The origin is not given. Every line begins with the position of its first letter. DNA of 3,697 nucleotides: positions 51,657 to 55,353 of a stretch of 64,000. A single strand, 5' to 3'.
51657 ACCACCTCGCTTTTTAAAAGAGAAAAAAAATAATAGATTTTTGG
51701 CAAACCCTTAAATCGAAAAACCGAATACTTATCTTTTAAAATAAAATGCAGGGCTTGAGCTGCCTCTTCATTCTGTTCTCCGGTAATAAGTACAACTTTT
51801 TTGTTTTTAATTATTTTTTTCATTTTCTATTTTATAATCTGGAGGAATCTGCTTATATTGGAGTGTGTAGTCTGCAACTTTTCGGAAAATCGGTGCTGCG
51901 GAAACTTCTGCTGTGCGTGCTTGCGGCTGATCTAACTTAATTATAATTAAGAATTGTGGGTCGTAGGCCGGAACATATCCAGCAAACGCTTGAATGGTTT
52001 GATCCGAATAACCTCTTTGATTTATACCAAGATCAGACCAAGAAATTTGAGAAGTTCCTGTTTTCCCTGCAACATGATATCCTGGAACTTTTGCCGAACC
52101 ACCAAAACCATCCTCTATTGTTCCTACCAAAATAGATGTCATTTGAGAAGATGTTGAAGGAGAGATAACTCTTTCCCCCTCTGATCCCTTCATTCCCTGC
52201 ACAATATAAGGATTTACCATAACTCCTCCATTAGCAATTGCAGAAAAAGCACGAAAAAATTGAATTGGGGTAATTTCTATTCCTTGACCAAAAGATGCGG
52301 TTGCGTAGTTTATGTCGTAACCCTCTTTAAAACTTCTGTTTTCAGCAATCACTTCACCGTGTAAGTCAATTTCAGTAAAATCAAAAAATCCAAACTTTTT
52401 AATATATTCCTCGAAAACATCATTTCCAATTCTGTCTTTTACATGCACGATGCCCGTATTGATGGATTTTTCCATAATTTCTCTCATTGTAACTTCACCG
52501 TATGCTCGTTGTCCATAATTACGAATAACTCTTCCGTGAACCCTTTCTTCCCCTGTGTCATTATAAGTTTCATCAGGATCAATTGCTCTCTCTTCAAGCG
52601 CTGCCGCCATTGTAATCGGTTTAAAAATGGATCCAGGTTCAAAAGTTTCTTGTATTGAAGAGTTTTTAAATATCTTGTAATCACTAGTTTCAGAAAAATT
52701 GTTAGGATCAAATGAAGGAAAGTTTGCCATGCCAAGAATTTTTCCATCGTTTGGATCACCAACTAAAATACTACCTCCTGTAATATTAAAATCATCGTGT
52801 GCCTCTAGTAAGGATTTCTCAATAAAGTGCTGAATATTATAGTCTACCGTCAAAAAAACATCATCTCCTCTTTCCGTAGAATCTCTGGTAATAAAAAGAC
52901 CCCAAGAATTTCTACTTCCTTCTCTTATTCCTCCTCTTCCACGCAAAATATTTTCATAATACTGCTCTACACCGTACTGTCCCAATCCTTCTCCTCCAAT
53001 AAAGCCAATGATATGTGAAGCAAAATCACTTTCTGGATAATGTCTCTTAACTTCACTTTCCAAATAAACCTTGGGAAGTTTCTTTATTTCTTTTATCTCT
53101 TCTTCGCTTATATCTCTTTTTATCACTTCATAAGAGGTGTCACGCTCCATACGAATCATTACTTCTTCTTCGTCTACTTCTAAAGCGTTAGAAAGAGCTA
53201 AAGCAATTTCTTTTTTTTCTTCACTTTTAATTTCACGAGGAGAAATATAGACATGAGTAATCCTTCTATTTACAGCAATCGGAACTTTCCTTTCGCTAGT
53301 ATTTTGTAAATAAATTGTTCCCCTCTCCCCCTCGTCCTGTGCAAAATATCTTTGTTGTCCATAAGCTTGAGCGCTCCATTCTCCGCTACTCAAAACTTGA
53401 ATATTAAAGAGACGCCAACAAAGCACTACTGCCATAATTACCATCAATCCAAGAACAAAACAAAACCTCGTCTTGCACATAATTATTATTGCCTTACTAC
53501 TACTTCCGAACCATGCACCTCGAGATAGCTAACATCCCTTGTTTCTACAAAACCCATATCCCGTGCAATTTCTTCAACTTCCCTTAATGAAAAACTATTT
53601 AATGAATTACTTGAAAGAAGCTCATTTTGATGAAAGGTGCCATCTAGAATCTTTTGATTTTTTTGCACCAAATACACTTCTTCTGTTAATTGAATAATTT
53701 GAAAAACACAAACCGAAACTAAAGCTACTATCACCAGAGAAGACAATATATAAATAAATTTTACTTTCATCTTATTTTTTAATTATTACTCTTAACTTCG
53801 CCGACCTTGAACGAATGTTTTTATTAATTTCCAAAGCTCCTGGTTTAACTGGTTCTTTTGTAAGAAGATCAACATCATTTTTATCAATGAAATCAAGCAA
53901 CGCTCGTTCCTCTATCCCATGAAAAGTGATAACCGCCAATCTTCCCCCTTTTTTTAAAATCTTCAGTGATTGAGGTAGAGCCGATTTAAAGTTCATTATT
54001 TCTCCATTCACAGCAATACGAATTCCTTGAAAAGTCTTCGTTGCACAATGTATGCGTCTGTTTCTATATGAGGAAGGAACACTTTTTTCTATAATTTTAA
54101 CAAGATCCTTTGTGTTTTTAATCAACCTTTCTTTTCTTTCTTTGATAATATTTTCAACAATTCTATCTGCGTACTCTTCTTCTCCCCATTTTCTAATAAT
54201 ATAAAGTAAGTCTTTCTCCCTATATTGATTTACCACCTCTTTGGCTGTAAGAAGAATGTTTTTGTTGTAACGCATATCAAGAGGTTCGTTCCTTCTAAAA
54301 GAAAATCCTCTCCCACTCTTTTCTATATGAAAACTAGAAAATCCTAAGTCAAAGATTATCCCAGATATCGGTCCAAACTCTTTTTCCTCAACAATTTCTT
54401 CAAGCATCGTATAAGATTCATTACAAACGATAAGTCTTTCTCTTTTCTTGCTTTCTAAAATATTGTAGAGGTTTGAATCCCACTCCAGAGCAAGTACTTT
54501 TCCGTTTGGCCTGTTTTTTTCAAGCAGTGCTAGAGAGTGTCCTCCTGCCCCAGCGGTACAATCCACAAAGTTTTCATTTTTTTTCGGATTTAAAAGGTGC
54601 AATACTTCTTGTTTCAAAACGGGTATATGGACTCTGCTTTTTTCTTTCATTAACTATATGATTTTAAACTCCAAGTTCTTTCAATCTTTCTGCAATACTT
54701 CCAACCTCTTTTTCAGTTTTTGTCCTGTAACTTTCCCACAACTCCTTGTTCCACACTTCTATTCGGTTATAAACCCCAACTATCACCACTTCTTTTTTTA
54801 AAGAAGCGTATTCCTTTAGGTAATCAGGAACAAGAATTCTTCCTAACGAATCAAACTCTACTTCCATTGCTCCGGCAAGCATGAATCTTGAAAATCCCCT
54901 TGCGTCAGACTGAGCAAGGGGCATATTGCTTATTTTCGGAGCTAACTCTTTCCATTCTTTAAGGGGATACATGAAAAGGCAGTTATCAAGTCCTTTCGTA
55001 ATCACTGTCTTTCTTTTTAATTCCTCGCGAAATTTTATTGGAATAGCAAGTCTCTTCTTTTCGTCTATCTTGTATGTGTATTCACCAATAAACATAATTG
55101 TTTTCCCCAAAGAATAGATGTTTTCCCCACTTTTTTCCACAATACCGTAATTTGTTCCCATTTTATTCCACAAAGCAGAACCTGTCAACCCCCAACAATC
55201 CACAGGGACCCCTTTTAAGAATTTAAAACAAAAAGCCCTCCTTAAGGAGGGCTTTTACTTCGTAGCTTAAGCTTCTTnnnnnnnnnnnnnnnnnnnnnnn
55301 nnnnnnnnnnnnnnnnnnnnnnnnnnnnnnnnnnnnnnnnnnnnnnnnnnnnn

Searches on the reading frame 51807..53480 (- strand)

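Call 36: search_protein_families(library=pfam, proteins=[window:51807-53480:-], max_evalue=0.00001)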
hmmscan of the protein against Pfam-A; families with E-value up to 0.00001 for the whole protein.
window:51807-53480:- (557 aa): 2 families
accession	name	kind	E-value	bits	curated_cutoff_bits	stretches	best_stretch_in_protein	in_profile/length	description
PF00905.27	Transpeptidase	-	2.9e-70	237.3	22.1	1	236-535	1-297/299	Penicillin binding protein transpeptidase domain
PF03717.20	PBP_dimer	-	1.8e-16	61.5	24.4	1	50-197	3-176/180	Penicillin-binding Protein dimerisation domain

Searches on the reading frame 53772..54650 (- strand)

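Call 36: search_protein_families(library=pfam, proteins=[window:53772-54650:-], max_evalue=0.00001)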
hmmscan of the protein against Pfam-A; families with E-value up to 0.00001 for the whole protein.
window:53772-54650:- (292 aa): 1 family
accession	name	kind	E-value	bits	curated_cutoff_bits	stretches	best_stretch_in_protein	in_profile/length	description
PF01795.25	Methyltransf_5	-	2.2e-84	284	27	1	7-291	3-308/309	MraW methylase family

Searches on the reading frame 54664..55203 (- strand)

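Call 36: search_protein_families(library=pfam, proteins=[window:54664-55203:-], max_evalue=0.00001)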
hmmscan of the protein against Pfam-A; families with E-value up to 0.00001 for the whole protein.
window:54664-55203:- (179 aa): 1 family
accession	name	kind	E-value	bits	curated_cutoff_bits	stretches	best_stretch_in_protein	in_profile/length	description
PF02381.23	MraZ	-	9.1e-38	128.5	23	2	37-106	1-71/72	MraZ protein, putative antitoxin-like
